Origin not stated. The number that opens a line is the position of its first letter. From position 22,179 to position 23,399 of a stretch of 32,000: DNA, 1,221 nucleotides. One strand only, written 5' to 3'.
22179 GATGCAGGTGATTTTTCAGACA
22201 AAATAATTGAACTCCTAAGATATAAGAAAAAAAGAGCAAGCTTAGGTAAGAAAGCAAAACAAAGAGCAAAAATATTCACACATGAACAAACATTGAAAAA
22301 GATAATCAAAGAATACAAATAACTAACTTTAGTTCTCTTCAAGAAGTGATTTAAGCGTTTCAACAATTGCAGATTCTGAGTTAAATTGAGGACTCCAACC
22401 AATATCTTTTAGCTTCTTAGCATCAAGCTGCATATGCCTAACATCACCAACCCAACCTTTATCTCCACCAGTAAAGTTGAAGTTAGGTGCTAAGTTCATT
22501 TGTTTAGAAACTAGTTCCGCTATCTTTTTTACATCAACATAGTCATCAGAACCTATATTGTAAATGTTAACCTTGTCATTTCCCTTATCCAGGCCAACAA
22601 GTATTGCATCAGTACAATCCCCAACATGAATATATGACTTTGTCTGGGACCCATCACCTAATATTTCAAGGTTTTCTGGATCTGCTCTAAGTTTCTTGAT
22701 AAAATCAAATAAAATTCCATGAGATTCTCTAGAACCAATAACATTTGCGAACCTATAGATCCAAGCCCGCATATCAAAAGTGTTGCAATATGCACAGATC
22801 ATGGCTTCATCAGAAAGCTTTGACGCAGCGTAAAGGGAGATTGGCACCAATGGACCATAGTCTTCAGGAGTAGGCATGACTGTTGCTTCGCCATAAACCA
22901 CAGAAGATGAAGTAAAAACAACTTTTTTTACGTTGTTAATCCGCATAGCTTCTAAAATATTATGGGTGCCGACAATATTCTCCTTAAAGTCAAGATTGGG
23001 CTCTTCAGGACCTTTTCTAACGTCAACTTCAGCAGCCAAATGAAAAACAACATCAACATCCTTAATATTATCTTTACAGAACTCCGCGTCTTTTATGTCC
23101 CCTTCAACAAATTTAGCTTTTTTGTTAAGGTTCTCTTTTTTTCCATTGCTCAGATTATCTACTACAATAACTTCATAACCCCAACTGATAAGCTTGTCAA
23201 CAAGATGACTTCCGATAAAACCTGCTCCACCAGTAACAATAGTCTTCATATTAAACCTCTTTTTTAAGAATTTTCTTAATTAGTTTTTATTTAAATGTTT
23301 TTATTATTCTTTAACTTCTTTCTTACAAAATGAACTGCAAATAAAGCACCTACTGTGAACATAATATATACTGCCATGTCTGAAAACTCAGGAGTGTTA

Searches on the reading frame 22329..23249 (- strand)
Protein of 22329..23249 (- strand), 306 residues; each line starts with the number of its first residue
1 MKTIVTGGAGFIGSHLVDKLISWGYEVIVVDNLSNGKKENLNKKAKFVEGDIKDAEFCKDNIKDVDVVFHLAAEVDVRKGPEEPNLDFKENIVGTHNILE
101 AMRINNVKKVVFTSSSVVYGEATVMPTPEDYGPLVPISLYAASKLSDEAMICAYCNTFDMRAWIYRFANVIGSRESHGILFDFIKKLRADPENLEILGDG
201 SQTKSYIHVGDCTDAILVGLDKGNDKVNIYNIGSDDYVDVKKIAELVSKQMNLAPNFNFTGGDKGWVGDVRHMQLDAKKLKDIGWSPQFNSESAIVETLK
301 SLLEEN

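Call 6: search_protein_families(library=ncbifam, proteins=[window:22329-23249:-], max_evalue=1)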
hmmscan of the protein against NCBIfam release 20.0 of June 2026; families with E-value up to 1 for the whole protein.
window:22329-23249:- (306 aa): 82 families (the best 25 are shown)
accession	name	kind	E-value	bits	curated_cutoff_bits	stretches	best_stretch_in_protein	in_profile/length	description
TIGR01179.1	galE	equivalog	2.2e-48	164.8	262.3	1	3-298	2-320/332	UDP-glucose 4-epimerase GalE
TIGR01181.1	dTDP_gluc_dehyt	equivalog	2.4e-47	161.6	365.1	1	3-301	2-310/321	dTDP-glucose 4,6-dehydratase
TIGR04180.1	EDH_00030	hypoth_equivalog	3e-42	144.7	475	1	4-257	2-262/297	NAD-dependent 4,6-dehydratase LegB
NF007956.0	PRK10675.1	subfamily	3.6e-32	111.8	394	1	1-279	1-305/338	UDP-glucose 4-epimerase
TIGR02197.1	heptose_epim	equivalog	5.9e-27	94.7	274.6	1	4-256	2-265/316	ADP-glyceromanno-heptose 6-epimerase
NF011728.1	PRK15181.1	equivalog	1.1e-26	93.7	760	1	3-303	18-338/348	Vi polysaccharide biosynthesis UDP-N-acetylglucosaminuronic acid C-4 epimerase TviC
TIGR03466.1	HpnA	hypoth_equivalog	3.4e-21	75.5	367.65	1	1-157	1-158/327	hopanoid-associated sugar epimerase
TIGR02622.1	CDP_4_6_dhtase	equivalog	4.1e-21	75.5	278.45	1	2-299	6-327/352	CDP-glucose 4,6-dehydratase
NF007490.0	PRK10084.1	subfamily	1.3e-20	73.7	649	1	1-304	1-336/361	dTDP-glucose 4,6-dehydratase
NF043036.1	ErythonDh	equivalog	6.9e-20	71.5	325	1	1-155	1-164/321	D-erythronate dehydrogenase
NF007582.0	PRK10217.1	equivalog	3.4e-19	69.1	698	1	2-301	3-330/355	dTDP-glucose 4,6-dehydratase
NF042422.1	oxyalk_red_OleD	equivalog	8.6e-19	68.1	580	1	1-219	1-214/329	2-alkyl-3-oxoalkanoate reductase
NF008872.0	PRK11908.1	equivalog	1.8e-18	66.7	294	1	2-257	3-277/349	bifunctional UDP-4-keto-pentose/UDP-xylose synthase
NF047922.1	GDPFucSynFcl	equivalog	4.2e-18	65.8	500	1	4-305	6-304/308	GDP-L-fucose synthase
NF042423.1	oxyalk_red_Shew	equivalog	2.8e-16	59.5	580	1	2-177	10-181/331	2-alkyl-3-oxoalkanoate reductase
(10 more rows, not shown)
